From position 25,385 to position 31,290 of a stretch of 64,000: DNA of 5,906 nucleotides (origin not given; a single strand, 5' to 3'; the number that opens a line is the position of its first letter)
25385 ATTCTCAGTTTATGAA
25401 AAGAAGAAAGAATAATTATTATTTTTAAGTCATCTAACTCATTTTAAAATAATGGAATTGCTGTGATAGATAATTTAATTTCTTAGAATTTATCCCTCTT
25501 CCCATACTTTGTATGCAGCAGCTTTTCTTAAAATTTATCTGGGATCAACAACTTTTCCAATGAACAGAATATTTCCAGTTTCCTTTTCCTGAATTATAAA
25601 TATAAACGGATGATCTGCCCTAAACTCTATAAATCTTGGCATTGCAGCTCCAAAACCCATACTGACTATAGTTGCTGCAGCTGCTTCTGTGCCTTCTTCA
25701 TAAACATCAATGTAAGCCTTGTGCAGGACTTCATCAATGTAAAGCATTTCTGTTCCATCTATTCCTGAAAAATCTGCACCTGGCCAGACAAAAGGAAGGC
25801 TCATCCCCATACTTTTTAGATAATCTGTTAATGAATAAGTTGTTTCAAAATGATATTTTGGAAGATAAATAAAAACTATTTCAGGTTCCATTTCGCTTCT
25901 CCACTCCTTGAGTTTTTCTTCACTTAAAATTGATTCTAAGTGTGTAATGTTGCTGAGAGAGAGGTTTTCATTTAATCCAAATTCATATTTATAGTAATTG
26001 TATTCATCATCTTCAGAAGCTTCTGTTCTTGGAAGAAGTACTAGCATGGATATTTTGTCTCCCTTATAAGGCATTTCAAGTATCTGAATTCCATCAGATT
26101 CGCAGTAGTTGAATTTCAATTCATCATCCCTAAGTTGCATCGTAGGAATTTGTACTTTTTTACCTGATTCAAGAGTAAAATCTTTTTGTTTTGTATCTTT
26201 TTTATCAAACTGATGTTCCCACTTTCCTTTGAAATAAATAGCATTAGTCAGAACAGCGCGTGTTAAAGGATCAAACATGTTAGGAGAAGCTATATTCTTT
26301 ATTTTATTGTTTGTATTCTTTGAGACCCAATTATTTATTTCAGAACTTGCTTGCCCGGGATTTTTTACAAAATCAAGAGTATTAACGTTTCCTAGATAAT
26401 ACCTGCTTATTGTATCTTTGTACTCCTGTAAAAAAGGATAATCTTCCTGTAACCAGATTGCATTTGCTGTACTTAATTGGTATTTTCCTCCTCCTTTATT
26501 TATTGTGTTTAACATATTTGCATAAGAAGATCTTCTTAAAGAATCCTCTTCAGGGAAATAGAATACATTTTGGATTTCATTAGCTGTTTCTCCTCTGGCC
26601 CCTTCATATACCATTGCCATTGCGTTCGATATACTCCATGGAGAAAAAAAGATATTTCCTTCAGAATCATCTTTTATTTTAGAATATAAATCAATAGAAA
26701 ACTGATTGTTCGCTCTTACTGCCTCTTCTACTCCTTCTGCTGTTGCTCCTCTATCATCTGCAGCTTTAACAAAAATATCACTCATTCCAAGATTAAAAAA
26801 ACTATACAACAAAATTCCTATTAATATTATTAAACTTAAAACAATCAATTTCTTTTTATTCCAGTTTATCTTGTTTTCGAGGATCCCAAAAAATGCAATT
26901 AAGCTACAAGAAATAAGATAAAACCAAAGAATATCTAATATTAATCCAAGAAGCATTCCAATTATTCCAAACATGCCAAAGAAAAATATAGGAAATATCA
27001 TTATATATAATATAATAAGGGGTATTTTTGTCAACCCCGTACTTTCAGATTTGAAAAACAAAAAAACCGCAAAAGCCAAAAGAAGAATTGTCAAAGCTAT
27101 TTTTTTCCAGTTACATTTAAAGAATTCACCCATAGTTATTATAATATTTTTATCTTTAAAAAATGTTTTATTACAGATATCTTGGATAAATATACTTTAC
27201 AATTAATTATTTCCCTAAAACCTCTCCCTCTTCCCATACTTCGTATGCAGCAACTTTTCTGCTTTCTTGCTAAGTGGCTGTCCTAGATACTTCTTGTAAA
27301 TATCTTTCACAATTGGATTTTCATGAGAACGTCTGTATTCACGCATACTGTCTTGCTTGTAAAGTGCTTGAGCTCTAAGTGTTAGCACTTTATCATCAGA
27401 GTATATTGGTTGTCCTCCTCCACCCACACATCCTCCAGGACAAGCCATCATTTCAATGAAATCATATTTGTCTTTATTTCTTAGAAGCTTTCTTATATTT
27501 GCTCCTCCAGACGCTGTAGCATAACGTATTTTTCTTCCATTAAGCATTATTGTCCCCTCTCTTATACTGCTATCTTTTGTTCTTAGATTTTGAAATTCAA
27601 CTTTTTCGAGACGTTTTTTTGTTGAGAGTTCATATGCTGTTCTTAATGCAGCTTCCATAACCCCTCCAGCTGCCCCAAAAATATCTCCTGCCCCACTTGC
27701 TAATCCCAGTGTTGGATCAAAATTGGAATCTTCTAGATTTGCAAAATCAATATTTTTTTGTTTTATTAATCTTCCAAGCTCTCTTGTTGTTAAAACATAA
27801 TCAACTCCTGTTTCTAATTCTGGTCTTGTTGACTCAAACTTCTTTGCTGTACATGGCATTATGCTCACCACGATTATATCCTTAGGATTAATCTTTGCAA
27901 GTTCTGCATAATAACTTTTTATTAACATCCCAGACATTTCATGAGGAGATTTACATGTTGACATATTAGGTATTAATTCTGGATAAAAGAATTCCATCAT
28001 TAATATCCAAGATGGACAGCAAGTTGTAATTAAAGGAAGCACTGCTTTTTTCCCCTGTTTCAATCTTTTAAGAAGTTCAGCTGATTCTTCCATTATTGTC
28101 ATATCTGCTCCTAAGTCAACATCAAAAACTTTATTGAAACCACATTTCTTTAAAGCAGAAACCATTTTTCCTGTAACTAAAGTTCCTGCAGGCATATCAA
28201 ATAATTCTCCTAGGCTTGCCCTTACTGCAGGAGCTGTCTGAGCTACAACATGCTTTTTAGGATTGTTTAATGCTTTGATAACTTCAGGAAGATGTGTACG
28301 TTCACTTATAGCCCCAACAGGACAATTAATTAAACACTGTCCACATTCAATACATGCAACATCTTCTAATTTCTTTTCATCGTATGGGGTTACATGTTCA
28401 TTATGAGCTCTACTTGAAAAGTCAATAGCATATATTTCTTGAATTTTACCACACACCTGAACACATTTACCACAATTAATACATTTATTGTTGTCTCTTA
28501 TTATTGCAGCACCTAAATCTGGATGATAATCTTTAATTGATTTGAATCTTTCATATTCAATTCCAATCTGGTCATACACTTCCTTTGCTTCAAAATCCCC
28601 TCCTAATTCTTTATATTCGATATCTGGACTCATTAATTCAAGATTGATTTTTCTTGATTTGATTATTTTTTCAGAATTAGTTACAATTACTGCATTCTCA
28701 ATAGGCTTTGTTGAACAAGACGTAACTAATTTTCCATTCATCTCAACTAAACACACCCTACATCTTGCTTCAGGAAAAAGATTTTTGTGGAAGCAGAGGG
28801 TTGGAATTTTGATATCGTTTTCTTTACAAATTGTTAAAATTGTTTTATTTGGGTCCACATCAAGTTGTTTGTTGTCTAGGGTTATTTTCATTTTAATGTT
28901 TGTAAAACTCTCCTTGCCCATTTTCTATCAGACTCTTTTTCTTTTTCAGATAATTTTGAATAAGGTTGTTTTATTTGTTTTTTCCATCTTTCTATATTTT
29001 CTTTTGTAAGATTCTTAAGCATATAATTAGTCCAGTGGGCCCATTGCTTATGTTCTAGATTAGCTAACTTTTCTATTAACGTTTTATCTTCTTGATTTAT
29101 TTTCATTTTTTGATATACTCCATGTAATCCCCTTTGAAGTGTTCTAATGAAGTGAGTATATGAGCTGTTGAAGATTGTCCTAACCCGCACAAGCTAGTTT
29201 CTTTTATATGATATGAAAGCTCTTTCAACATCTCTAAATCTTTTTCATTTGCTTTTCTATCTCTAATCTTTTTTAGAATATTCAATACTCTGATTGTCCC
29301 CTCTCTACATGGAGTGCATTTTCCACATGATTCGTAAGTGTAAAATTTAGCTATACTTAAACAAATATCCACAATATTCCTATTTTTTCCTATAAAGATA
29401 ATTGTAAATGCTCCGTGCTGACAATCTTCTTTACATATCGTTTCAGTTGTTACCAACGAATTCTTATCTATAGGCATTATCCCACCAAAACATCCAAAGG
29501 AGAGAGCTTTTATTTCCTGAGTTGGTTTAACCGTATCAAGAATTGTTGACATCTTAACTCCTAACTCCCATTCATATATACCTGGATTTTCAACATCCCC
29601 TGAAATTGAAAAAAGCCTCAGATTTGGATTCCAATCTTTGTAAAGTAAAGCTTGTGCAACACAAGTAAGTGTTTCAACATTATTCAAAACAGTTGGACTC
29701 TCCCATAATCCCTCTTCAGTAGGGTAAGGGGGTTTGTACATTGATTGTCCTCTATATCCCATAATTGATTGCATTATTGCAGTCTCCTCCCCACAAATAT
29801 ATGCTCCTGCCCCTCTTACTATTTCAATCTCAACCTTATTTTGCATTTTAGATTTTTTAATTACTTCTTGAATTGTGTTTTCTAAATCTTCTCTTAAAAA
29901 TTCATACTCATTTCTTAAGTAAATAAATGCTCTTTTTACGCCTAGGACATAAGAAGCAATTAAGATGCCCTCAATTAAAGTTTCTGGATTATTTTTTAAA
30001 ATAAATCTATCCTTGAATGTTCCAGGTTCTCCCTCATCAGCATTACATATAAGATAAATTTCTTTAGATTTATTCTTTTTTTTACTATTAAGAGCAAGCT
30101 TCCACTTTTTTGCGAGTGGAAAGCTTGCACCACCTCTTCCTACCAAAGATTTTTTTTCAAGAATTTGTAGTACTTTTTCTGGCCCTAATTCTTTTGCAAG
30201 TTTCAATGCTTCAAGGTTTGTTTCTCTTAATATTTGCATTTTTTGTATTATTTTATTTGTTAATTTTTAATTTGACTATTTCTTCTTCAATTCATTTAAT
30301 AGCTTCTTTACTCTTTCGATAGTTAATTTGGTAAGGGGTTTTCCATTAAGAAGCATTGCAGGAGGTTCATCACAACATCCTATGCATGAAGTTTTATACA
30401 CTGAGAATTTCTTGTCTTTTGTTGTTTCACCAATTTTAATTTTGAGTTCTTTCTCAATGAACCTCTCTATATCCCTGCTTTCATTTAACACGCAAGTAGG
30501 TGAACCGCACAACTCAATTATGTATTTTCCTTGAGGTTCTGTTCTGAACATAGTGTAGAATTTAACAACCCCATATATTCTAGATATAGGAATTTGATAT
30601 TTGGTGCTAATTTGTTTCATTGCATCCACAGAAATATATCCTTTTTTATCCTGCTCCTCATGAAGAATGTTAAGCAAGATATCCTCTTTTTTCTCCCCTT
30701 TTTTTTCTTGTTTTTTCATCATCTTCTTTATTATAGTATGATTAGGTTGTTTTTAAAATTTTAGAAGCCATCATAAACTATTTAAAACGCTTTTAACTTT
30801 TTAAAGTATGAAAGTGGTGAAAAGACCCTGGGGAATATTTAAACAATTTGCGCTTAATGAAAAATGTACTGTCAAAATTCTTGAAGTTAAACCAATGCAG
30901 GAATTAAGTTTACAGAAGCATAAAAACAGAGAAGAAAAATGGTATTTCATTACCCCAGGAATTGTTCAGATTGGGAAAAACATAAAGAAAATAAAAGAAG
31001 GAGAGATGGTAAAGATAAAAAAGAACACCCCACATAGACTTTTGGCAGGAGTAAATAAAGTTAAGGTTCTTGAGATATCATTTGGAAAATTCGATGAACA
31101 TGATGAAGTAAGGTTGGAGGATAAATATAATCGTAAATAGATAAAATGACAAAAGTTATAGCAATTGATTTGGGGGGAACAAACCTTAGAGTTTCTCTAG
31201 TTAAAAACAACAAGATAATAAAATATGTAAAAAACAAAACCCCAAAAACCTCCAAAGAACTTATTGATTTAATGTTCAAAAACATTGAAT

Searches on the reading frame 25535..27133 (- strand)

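Call 8: search_protein_families(library=pfam, proteins=[window:25535-27133:-], max_evalue=0.01)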
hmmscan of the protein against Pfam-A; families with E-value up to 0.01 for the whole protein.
window:25535-27133:- (532 aa): 1 family
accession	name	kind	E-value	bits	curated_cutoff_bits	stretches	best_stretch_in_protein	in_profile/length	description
PF00079.25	Serpin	-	1.6e-115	386.7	27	1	141-531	2-370/370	Serpin (serine protease inhibitor)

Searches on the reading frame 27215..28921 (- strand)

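Call 8: search_protein_families(library=pfam, proteins=[window:27215-28921:-], max_evalue=0.01)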
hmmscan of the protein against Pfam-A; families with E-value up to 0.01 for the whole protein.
window:27215-28921:- (568 aa): 15 families
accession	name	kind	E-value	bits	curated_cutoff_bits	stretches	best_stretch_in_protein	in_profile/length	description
PF02906.19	Fe_hyd_lg_C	-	1.1e-90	304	22.1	1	223-502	1-245/245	Iron only hydrogenase large subunit, C-terminal domain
PF02256.22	Fe_hyd_SSU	-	6.4e-21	74.6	24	1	510-565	1-56/56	Iron hydrogenase small subunit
PF13510.11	Fer2_4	-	4.5e-12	46.3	22.8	1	12-83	5-81/82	2Fe-2S iron-sulfur cluster binding domain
PF12838.12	Fer4_7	-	1.2e-08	35.7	27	1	146-204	1-52/52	4Fe-4S dicluster domain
PF13187.11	Fer4_9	-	9.5e-08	32.4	27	1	146-205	1-52/52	4Fe-4S dicluster domain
PF13237.11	Fer4_10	-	4.5e-07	30.1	25.5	1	140-201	2-53/53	4Fe-4S dicluster domain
PF14697.11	Fer4_21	-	3e-06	27.7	35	1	143-205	4-57/59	4Fe-4S dicluster domain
PF00037.32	Fer4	-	6.1e-06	26.3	21.1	2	141-157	2-18/24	4Fe-4S binding domain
PF13183.11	Fer4_8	-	4.5e-05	24.3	27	1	145-203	3-67/68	4Fe-4S dicluster domain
PF13484.11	Fer4_16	-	6e-05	24.2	30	1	190-208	2-20/66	4Fe-4S double cluster binding domain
PF25160.1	LdpA_Fe-S-bd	-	9.8e-05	22.5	27.6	0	187-210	25-48/49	LdpA Fe-S cluster-binding domain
PF13534.11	Fer4_17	-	0.00016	22.6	22.2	1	146-203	1-59/61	4Fe-4S dicluster domain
PF22117.2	Fer4_Nqo3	-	0.00031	21.3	27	1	138-205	2-66/67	NADH-quinone oxidoreductase subunit 3, ferredoxin-like domain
PF12837.12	Fer4_6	-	0.00038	20.7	25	2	189-205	8-24/24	4Fe-4S binding domain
PF12797.12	Fer4_2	-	0.0035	17.7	24.5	1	140-157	3-20/22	4Fe-4S binding domain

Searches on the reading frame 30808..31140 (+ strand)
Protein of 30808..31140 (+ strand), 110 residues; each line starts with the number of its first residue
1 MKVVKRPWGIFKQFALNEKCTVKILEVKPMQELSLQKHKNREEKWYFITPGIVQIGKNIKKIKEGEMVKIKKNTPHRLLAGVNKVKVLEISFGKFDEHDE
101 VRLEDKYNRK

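Call 40: search_protein_families(library=pfam, proteins=[window:30808-31140:+], max_evalue=0.001)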
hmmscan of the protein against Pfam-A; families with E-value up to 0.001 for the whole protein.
window:30808-31140:+ (110 aa): 1 family
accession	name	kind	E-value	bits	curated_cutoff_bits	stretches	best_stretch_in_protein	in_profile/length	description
PF01050.24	MannoseP_isomer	-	1e-16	61.6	23.6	1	3-105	11-116/116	Mannose-6-phosphate isomerase C-terminal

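Call 45: search_protein_families(library=ncbifam, proteins=[window:30808-31140:+], max_evalue=0.001)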
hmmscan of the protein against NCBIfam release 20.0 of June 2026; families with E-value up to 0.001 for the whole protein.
window:30808-31140:+ (110 aa): 2 families
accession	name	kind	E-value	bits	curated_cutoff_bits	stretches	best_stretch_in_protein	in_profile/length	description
TIGR01479.1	GMP_PMI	equivalog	1.7e-15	56.8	372.95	1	3-109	358-467/467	mannose-1-phosphate guanylyltransferase/mannose-6-phosphate isomerase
NF012004.0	PRK15460.1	equivalog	4.8e-12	45.3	859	1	3-109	368-477/478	mannose-1-phosphate guanyltransferase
